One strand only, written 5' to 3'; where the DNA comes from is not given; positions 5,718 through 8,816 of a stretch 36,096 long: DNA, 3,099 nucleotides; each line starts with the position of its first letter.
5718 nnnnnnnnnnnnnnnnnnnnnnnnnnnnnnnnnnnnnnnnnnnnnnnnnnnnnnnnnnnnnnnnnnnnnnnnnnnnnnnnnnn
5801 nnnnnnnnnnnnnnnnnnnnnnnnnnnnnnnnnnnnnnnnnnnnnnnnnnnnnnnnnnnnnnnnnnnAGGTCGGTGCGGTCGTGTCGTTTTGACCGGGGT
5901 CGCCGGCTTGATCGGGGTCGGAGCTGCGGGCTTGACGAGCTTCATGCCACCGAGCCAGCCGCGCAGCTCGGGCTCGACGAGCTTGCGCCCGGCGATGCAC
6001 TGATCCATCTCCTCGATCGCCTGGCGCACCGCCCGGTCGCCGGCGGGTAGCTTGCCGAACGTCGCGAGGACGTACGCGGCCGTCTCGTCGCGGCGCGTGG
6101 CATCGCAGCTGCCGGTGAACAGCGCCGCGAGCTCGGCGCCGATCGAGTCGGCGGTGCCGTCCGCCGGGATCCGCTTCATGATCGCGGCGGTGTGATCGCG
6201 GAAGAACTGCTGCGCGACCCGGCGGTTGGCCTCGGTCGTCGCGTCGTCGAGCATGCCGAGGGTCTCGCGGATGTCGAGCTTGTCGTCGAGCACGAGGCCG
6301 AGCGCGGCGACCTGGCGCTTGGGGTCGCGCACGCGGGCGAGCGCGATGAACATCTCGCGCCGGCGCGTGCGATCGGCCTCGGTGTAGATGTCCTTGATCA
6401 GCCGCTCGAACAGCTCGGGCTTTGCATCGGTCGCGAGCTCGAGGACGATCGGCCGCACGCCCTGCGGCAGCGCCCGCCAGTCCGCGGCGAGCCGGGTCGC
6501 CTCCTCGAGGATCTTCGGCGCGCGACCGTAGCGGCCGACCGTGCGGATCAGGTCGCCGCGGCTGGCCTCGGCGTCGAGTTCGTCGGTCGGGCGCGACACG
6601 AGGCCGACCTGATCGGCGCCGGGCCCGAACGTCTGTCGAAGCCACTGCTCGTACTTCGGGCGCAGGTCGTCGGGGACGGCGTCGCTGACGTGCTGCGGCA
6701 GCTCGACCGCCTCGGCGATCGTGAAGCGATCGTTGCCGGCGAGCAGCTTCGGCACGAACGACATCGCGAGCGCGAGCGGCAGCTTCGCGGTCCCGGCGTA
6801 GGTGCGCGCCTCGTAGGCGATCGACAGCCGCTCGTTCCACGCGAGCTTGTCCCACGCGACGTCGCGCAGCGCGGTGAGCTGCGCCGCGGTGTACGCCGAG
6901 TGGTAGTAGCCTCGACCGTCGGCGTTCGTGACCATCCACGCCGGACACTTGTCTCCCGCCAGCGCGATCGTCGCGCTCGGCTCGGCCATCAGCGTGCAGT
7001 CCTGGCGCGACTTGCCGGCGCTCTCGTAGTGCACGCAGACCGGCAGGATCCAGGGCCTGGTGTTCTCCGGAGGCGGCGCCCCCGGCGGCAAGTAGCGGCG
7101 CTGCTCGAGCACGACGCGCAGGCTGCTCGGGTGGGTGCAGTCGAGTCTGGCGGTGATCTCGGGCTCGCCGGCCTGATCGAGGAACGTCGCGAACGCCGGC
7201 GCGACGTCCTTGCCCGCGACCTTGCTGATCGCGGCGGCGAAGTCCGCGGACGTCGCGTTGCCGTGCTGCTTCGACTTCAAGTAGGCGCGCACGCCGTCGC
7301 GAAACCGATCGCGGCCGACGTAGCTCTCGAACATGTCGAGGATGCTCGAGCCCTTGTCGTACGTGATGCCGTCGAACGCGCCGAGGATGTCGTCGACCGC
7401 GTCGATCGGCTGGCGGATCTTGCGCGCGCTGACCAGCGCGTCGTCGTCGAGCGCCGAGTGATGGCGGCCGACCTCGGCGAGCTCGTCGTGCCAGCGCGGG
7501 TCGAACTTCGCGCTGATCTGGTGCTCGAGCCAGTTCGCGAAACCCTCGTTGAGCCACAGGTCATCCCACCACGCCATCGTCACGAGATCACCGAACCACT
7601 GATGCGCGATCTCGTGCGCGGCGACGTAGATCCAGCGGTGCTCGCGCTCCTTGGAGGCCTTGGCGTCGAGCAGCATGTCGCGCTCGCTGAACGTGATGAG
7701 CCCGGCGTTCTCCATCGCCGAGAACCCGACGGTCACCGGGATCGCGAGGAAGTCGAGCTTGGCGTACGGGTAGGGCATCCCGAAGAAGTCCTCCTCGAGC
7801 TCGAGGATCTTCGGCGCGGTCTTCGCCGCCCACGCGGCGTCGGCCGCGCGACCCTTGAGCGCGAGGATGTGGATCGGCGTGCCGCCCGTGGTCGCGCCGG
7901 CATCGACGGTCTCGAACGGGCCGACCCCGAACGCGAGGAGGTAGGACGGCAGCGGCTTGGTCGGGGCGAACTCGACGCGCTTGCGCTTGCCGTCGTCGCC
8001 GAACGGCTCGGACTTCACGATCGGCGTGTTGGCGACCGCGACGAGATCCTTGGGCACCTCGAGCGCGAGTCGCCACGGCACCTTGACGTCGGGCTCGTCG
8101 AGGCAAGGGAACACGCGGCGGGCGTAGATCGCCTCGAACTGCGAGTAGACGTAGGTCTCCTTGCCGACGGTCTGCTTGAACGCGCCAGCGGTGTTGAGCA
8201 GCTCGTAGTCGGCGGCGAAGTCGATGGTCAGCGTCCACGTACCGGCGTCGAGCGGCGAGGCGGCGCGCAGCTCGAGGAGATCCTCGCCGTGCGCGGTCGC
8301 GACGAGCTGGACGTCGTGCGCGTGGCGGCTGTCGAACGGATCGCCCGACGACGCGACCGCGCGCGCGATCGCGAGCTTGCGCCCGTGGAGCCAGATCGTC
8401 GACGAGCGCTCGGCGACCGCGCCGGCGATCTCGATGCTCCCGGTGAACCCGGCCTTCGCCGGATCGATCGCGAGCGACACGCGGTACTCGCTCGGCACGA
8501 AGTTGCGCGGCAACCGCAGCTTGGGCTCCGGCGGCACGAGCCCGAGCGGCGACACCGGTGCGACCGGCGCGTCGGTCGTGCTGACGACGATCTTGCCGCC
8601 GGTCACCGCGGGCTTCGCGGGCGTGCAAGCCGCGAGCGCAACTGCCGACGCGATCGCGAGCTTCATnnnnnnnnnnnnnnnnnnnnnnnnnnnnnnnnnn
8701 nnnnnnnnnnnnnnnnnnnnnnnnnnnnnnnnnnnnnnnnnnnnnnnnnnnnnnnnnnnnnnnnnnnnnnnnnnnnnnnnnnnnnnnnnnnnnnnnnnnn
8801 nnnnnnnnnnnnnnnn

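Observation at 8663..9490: HExxH plus SEC-C motif protein translationally coupled to aminopeptidase N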

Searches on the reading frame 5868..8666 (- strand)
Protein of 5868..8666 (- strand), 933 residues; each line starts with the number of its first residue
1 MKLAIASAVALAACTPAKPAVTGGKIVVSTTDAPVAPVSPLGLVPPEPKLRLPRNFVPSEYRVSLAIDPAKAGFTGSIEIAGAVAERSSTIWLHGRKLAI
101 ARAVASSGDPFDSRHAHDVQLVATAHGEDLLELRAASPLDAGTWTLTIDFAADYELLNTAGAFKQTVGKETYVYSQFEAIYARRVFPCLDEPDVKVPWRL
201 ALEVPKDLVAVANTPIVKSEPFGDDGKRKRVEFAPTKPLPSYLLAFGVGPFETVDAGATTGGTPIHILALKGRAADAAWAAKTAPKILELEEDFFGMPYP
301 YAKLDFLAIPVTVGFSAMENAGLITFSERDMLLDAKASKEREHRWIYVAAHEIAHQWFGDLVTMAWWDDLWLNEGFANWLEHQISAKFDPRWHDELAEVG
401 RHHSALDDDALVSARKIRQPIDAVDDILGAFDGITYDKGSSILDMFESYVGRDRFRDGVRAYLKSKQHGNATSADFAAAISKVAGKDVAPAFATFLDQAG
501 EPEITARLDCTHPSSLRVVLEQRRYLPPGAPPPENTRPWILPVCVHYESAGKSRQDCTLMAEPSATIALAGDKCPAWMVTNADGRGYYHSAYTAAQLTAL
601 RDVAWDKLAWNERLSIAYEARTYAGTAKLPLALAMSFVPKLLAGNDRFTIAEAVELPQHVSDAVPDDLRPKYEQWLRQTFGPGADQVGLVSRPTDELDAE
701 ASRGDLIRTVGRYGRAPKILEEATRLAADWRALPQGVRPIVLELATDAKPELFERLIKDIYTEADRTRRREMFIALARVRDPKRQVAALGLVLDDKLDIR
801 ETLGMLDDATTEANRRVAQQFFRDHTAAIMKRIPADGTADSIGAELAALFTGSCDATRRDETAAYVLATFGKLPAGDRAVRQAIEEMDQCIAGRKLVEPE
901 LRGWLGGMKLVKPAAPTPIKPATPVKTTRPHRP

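Call 4: search_protein_families(library=pfam, proteins=[window:5868-8666:-], max_evalue=1)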
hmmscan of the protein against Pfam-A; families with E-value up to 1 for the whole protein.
window:5868-8666:- (933 aa): 4 families
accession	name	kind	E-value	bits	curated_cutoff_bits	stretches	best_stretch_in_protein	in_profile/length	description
PF01433.26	Peptidase_M1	-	9.4e-61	205.6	27.7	1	279-491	1-214/218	Peptidase family M1 domain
PF17900.6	Peptidase_M1_N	-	4.7e-31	108.8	25.8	1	57-243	1-186/186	Peptidase M1 N-terminal domain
PF11838.14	ERAP1_C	-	7.3e-28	98.3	38.2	1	577-887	1-316/318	ERAP1-like C-terminal domain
PF08518.16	GIT_SHD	-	0.17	12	21.1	1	752-766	12-26/29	Spa2 homology domain (SHD) of GIT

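Call 5: search_protein_families(library=ncbifam, proteins=[window:5868-8666:-], max_evalue=1)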
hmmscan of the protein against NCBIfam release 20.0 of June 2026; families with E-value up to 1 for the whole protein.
window:5868-8666:- (933 aa): 3 families
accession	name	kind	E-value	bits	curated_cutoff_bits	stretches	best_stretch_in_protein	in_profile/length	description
TIGR02412.1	pepN_strep_liv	equivalog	7.4e-77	259.4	591.2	1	162-594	109-531/832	aminopeptidase N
TIGR02411.1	leuko_A4_hydro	equivalog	1.5e-37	129.7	761.7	1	65-478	20-415/600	leukotriene-A(4) hydrolase/aminopeptidase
TIGR02414.1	pepN_proteo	equivalog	7.7e-35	120.3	718.2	1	173-548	110-484/868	aminopeptidase N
